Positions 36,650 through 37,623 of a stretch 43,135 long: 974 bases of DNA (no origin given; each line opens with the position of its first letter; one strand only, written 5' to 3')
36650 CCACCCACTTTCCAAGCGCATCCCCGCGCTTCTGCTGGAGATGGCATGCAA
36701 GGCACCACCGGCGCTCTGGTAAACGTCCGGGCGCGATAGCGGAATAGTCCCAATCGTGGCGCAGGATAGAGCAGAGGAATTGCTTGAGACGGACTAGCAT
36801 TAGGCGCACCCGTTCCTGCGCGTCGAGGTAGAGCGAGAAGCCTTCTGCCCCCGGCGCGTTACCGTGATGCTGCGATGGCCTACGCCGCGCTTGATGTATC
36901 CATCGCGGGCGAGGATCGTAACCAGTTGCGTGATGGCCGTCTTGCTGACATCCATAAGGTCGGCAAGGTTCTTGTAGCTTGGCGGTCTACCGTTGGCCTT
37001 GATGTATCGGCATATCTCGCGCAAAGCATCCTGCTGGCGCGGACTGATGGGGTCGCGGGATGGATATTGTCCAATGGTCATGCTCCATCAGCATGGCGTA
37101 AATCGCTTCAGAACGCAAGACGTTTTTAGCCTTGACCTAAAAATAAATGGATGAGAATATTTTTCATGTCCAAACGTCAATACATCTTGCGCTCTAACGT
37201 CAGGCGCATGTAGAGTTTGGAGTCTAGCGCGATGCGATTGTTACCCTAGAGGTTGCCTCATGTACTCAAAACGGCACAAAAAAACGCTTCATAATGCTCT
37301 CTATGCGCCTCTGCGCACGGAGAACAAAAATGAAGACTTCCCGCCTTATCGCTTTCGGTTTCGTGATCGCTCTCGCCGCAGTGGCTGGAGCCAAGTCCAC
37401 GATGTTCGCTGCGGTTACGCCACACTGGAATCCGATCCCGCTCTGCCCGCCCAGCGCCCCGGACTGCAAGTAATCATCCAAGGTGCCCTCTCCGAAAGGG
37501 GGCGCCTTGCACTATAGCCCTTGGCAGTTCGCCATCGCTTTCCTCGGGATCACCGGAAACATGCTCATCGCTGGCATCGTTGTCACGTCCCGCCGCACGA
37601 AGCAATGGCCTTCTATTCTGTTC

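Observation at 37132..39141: Switch-adjacent four-gene cassette: exported micro-peptide + 7-TM protein + TM-anchored protein + HARE-HTH protein; candidate undescribed prophage accessory system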

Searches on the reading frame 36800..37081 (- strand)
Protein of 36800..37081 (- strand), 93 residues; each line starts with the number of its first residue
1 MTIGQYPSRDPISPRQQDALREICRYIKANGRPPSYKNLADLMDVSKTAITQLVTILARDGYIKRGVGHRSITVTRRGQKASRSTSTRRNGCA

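Call 5: search_protein_families(library=pfam, proteins=[window:36800-37081:-], max_evalue=1)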
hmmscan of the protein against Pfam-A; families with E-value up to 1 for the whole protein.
window:36800-37081:- (93 aa): 12 families
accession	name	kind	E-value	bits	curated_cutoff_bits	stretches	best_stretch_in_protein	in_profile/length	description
PF01726.22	LexA_DNA_bind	-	4.4e-07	30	23.7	1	11-66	3-59/65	LexA DNA binding domain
PF01325.25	Fe_dep_repress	-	5.9e-05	23.6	26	1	13-64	3-53/60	Iron dependent repressor, N-terminal DNA binding domain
PF01047.28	MarR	-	0.00046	20.4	24.6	1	33-65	17-49/59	MarR family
PF13412.12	HTH_24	-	0.00059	19.8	21.9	1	21-64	6-48/48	Winged helix-turn-helix DNA-binding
PF12802.13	MarR_2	-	0.0011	19.5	27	1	26-65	13-52/61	MarR family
PF13545.12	HTH_Crp_2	-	0.0017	18.7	27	1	33-77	22-64/70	Crp-like helix-turn-helix domain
PF02082.26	Rrf2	-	0.0062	17.1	30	1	27-68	15-58/132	Iron-dependent Transcriptional regulator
PF13730.12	HTH_36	-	0.011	16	25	1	23-63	14-55/55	Helix-turn-helix domain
PF12840.13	HTH_20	-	0.014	15.8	27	1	21-59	7-44/51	Helix-turn-helix domain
PF08279.18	HTH_11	-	0.044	14.1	25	1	21-62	3-44/55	HTH domain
PF00392.27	GntR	-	0.11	12.6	27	1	34-68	25-59/64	Bacterial regulatory proteins, gntR family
PF21984.2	DnaD_N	-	0.16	12.6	27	1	20-65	22-67/101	DnaD N-terminal domain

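Call 6: search_protein_families(library=phrogs, proteins=[window:36800-37081:-], max_evalue=1)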
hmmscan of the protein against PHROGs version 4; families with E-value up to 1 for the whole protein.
window:36800-37081:- (93 aa): 17 families
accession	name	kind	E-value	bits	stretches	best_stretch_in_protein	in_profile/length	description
phrog_3502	-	unknown function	3.3e-11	44.4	1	9-82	46-120/131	-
phrog_362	-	transcription regulation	1.4e-06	29.6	1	13-79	5-72/106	transcriptional repressor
phrog_24920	-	unknown function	0.00019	22.4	1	14-77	6-71/125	-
phrog_270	-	DNA, RNA and nucleotide metabolism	0.00057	20.4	1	12-68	45-102/383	replication initiation protein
phrog_10724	-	unknown function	0.001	19.5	1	27-87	25-86/253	-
phrog_11961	-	unknown function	0.0034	18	1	35-65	56-86/150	-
phrog_142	-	moron, auxiliary metabolic gene and host takeover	0.0065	17.6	1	17-84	11-76/116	Ren-like exclusion protein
phrog_1123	-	unknown function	0.011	16.5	1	12-65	25-78/112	-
phrog_4617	-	DNA, RNA and nucleotide metabolism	0.013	16.2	1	32-66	37-70/223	replication initiation protein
phrog_19658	-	DNA, RNA and nucleotide metabolism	0.028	14.9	1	37-76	43-82/283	replication initiation protein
phrog_6336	-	unknown function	0.048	15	1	25-65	20-61/81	-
phrog_1687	-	transcription regulation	0.048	14.6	1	15-75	63-122/162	MarR family transcrition regulator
phrog_2030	-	transcription regulation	0.13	12.9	1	21-78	17-78/202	transcriptional regulator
phrog_186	-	DNA, RNA and nucleotide metabolism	0.23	12.1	1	30-68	59-97/308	DnaD-like helicase loader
phrog_13786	-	transcription regulation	0.24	12.3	1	23-65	8-49/68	transcriptional regulator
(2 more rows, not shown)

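Call 7: search_protein_families(library=padloc, proteins=[window:36800-37081:-], max_evalue=1)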
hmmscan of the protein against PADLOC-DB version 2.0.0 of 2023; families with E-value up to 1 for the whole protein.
window:36800-37081:- (93 aa): 6 families
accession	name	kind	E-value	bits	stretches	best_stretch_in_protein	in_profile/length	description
PDLC03922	MkoB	-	0.00052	17.4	1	19-85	34-94/610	-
PDLC01860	CARF3--CARF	-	0.0023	16.1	1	13-71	138-195/210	-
PDLC01866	CARF3--CARF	-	0.0044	15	1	11-80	132-202/207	-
PDLC02976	WH_III-A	-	0.011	14.4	1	25-80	10-62/104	-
PDLC01879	CARF3--CARF_TM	-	0.04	11.6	1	22-81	160-216/222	-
PDLC04875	PDC-S05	-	0.047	12.1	1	37-83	32-78/123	-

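Call 100: search_protein_families(library=ncbifam, proteins=[window:36800-37081:-], max_evalue=1)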
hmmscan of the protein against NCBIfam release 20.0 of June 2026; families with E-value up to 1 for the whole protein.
window:36800-37081:- (93 aa): 17 families
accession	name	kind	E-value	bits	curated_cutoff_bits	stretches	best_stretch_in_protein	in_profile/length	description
TIGR00498.1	lexA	equivalog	7.7e-07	28.9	110.95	1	11-76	3-70/203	transcriptional repressor LexA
NF052290.2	MocR_like_YczR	exception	0.00048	19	487.4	1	27-85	37-95/458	MocR-like transcription factor YczR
NF008273.0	PRK11050.1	equivalog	0.0013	18.4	153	1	38-88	59-108/156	manganese-binding transcriptional regulator MntR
NF052281.1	rhizopine_MocR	equivalog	0.0019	16.9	650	1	19-85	26-94/479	rhizopine catabolism transcriptional regulator MocR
NF003025.0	PRK03902.1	equivalog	0.0039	17.2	138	1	16-88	6-76/142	transcriptional regulator MntR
NF040939.2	trans_reg_lrs14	equivalog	0.012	15.6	90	1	27-66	30-69/103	Lrs14 family HTH-type transcriptional regulator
TIGR02404.1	trehalos_R_Bsub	equivalog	0.013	15.1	211.95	1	28-77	19-68/233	trehalose operon repressor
NF007341.0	PRK09834.1-3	equivalog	0.019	14.1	269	1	30-80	25-74/274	DNA-binding transcriptional regulator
NF040947.1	trans_reg_LysM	equivalog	0.02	14.7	180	1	22-65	7-49/136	HTH-type transcriptional regulator LysM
TIGR02812.1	fadR_gamma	equivalog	0.04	13.6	249.2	1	34-64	31-61/235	fatty acid metabolism transcriptional regulator FadR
NF041397.1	TranRegGlpR_Halo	equivalog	0.061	12.9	300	1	21-79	8-64/253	HTH-type transcriptional regulator GlpR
NF052282.1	PLP_TF_PdxR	equivalog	0.08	12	320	1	27-70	19-62/448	MocR-like pyridoxine biosynthesis transcription factor PdxR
NF008571.0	PRK11523.1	equivalog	0.082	12.3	396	1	32-82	31-83/258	transcriptional regulator ExuR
TIGR01884.1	cas_HTH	subfamily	0.083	12.3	60.2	1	18-68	142-191/202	CRISPR-associated CARF protein Csa3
TIGR00122.1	birA_repr_reg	equivalog_domain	0.086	12.7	70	1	31-62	11-42/69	biotin operon repressor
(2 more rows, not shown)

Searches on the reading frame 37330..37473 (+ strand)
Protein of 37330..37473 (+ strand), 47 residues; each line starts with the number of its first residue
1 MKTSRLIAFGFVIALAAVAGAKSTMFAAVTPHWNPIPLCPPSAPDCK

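Call 5: search_protein_families(library=pfam, proteins=[window:37330-37473:+], max_evalue=1)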
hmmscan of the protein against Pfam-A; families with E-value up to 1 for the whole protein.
window:37330-37473:+ (47 aa): 0 families

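Call 6: search_protein_families(library=phrogs, proteins=[window:37330-37473:+], max_evalue=1)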
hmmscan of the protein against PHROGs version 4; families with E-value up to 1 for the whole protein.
window:37330-37473:+ (47 aa): 2 families
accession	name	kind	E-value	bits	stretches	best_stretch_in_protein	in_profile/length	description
phrog_2179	-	unknown function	0.019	15.9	1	6-20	5-19/26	-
phrog_25474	-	unknown function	0.025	15.9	1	7-45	11-49/79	-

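Call 7: search_protein_families(library=padloc, proteins=[window:37330-37473:+], max_evalue=1)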
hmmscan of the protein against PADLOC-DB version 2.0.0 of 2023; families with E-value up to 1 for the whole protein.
window:37330-37473:+ (47 aa): 0 families

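Call 100: search_protein_families(library=ncbifam, proteins=[window:37330-37473:+], max_evalue=1)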
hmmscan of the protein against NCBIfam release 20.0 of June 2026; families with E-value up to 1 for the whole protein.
window:37330-37473:+ (47 aa): 0 families
